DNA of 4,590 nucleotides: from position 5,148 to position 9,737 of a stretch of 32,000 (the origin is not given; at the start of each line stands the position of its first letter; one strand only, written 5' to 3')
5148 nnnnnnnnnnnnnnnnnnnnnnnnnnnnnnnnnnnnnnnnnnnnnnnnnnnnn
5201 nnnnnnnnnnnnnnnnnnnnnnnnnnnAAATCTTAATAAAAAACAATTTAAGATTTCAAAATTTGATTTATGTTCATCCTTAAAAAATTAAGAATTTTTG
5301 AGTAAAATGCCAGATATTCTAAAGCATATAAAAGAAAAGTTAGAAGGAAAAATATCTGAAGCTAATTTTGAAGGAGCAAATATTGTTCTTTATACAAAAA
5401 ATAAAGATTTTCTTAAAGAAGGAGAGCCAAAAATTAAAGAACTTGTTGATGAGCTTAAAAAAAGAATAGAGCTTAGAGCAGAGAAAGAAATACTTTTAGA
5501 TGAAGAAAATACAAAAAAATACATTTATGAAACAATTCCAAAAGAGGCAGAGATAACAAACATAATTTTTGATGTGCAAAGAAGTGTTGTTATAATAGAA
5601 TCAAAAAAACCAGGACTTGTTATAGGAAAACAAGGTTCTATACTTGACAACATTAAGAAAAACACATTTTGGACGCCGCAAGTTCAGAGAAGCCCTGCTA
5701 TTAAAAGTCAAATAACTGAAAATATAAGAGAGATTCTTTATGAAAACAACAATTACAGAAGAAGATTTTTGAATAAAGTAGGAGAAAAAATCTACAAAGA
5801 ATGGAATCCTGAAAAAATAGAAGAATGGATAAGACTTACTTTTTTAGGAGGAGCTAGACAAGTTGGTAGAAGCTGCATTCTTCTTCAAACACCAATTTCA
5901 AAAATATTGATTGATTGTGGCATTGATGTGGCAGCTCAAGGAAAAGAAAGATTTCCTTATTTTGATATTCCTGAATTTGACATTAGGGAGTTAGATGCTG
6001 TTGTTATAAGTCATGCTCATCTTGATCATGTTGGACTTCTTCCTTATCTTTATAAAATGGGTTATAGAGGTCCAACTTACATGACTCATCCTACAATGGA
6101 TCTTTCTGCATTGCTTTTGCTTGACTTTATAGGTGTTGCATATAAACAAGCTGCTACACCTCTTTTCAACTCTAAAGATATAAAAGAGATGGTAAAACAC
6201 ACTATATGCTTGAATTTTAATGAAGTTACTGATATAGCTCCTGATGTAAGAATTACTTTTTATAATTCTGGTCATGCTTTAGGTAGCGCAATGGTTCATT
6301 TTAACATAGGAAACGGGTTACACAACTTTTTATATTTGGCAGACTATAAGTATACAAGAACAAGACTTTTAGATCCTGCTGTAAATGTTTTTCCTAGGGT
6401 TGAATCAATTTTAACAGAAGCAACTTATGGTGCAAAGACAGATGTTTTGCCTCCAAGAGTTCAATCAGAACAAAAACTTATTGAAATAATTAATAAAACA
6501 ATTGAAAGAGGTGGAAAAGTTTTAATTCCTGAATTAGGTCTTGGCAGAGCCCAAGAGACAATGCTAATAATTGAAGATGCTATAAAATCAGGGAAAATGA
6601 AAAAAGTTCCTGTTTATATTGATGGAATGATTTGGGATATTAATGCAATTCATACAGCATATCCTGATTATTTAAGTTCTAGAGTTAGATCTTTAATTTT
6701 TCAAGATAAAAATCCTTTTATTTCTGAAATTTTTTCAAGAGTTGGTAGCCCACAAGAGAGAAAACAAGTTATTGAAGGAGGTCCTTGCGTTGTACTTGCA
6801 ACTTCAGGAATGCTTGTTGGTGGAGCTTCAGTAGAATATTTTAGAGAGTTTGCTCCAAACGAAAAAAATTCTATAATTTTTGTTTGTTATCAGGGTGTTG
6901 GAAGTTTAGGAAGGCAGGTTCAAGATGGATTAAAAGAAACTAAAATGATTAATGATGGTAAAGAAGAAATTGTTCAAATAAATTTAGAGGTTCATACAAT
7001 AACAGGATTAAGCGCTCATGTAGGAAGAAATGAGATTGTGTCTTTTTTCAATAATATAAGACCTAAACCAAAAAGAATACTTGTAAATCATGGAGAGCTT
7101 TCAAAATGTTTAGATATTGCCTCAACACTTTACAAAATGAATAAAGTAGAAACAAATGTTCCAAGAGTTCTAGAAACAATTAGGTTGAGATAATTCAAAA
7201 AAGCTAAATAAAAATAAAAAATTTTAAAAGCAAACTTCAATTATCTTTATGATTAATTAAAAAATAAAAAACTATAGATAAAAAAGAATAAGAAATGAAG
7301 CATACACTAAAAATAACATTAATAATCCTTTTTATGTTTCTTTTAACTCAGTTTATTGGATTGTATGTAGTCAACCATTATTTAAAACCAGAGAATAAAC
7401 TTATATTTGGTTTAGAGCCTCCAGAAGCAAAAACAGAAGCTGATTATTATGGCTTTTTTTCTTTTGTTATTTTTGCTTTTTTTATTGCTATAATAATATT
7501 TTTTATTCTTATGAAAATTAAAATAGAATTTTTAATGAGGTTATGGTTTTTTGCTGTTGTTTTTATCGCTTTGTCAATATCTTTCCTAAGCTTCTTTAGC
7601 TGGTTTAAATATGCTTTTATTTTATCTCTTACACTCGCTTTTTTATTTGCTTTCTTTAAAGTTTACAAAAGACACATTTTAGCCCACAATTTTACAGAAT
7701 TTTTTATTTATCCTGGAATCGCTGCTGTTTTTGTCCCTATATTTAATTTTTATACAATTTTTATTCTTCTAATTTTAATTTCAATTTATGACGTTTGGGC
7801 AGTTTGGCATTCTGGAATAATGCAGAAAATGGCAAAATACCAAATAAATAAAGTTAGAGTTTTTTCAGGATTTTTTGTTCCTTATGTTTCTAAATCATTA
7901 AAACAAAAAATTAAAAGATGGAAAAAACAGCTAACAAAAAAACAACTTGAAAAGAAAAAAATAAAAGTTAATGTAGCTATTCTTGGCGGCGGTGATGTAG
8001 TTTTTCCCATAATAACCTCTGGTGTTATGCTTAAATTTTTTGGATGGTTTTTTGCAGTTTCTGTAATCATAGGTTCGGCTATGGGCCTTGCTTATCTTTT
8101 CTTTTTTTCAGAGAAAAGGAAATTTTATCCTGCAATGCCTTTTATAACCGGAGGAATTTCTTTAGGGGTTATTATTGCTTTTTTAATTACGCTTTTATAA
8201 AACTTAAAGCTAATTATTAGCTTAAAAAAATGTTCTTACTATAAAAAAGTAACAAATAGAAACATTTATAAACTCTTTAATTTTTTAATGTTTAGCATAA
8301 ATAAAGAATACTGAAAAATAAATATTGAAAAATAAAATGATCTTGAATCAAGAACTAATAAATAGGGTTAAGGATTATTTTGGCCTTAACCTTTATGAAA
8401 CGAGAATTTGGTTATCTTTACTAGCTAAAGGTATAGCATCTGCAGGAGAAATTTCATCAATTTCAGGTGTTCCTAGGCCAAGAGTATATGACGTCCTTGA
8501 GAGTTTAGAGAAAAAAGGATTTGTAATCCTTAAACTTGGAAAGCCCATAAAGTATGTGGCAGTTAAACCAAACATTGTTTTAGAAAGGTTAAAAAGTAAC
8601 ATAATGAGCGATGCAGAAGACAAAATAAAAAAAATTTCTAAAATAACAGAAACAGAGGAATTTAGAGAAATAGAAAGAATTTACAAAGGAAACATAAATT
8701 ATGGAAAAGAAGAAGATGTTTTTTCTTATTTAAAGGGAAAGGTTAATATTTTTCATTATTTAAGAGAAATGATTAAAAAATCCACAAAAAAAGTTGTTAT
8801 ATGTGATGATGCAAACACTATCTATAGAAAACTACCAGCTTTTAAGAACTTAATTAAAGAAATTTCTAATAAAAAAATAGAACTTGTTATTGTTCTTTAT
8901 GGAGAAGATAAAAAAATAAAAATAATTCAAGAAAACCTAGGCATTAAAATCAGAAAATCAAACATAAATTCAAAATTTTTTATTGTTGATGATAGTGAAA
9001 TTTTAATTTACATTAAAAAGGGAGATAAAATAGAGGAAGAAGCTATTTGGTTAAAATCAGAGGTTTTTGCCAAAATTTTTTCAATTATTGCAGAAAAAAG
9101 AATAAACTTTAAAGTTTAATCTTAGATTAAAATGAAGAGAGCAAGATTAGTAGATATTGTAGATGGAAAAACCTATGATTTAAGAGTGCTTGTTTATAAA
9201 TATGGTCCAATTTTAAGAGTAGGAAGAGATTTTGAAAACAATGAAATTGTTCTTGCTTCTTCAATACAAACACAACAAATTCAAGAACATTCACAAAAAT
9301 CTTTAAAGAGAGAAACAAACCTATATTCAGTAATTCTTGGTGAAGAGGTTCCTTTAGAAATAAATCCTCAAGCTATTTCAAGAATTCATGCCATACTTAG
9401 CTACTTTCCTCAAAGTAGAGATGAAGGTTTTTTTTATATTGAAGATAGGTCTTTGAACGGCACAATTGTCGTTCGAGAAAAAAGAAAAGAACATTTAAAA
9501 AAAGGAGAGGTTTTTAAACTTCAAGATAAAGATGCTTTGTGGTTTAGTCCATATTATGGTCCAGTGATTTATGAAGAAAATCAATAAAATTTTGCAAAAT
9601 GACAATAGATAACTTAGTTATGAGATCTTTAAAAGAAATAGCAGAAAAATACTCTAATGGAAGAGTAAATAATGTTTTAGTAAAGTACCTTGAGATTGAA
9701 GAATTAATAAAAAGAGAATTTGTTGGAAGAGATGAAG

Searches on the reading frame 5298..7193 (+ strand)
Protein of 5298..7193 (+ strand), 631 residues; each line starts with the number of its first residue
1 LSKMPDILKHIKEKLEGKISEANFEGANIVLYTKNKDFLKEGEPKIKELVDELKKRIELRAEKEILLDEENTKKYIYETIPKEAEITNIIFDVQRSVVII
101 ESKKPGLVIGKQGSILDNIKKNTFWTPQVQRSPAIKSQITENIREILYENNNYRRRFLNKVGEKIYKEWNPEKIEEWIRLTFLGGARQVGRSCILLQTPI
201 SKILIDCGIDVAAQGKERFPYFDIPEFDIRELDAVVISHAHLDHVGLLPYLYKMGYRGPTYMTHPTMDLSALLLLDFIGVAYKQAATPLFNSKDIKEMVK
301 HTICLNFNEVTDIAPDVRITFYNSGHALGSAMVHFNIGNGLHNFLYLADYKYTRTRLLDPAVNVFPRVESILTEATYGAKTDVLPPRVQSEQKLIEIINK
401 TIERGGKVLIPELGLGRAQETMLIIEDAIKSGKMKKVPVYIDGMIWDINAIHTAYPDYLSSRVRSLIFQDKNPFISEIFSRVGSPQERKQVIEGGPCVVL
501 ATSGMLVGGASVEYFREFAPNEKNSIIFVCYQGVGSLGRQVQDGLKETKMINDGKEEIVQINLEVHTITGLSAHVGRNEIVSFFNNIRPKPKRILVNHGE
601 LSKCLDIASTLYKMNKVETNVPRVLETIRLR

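Call 88: search_protein_families(library=pfam, proteins=[window:5298-7193:+], max_evalue=0.001)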
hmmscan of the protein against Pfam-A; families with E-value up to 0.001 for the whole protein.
window:5298-7193:+ (631 aa): 7 families
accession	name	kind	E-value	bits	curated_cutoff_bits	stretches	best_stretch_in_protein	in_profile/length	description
PF10996.14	Beta-Casp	-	5.2e-27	95.2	27.7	1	418-540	1-119/120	Beta-Casp domain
PF16661.11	Lactamase_B_6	-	3.2e-16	59.7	27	1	201-361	7-173/193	Metallo-beta-lactamase superfamily domain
PF17214.9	KH_TffA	-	9e-14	51.7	22.6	1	6-66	6-68/68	Transcription termination factor FttA, KH domain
PF07521.17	RMMBL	-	1.1e-11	45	21.6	1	559-622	2-63/63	Zn-dependent metallo-hydrolase RNA specificity domain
PF00753.33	Lactamase_B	-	1e-10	42.3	22.7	1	190-251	5-63/196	Metallo-beta-lactamase superfamily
PF12706.13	Lactamase_B_2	-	2.2e-10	40.9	27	1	202-356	2-149/200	Beta-lactamase superfamily domain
PF07650.23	KH_2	-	3.2e-05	24.1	22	1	74-122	4-53/78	KH domain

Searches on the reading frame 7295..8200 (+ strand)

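Call 88: search_protein_families(library=pfam, proteins=[window:7295-8200:+], max_evalue=0.001)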
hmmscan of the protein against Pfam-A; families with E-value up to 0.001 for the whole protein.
window:7295-8200:+ (301 aa): 1 family
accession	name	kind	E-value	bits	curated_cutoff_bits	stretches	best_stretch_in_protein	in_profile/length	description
PF06550.16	SPP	-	1.2e-08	35.3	23.9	1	55-298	36-280/283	Signal-peptide peptidase, presenilin aspartyl protease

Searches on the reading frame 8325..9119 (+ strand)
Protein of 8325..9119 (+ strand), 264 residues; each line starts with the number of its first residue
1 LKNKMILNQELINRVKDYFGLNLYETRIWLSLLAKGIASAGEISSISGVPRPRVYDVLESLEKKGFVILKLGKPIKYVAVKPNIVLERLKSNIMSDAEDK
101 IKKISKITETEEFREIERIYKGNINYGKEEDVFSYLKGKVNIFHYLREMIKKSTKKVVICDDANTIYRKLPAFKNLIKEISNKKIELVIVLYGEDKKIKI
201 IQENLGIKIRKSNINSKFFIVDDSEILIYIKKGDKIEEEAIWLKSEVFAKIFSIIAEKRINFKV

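Call 88: search_protein_families(library=pfam, proteins=[window:8325-9119:+], max_evalue=0.001)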
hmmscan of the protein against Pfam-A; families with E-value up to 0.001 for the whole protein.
window:8325-9119:+ (264 aa): 2 families
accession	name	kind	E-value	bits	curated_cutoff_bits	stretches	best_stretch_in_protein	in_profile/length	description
PF01978.25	TrmB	-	2.3e-20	72.6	25.6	1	19-82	4-67/68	Sugar-specific transcriptional regulator TrmB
PF11495.14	Regulator_TrmB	-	1.5e-05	24.8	22.2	1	133-253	2-121/233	Archaeal transcriptional regulator TrmB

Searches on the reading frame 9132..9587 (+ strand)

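Call 88: search_protein_families(library=pfam, proteins=[window:9132-9587:+], max_evalue=0.001)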
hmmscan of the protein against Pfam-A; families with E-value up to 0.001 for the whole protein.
window:9132-9587:+ (151 aa): 1 family
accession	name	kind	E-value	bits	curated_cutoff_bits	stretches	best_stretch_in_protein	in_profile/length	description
PF00498.31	FHA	-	1.2e-07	32.4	20.7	1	77-136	13-64/67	FHA domain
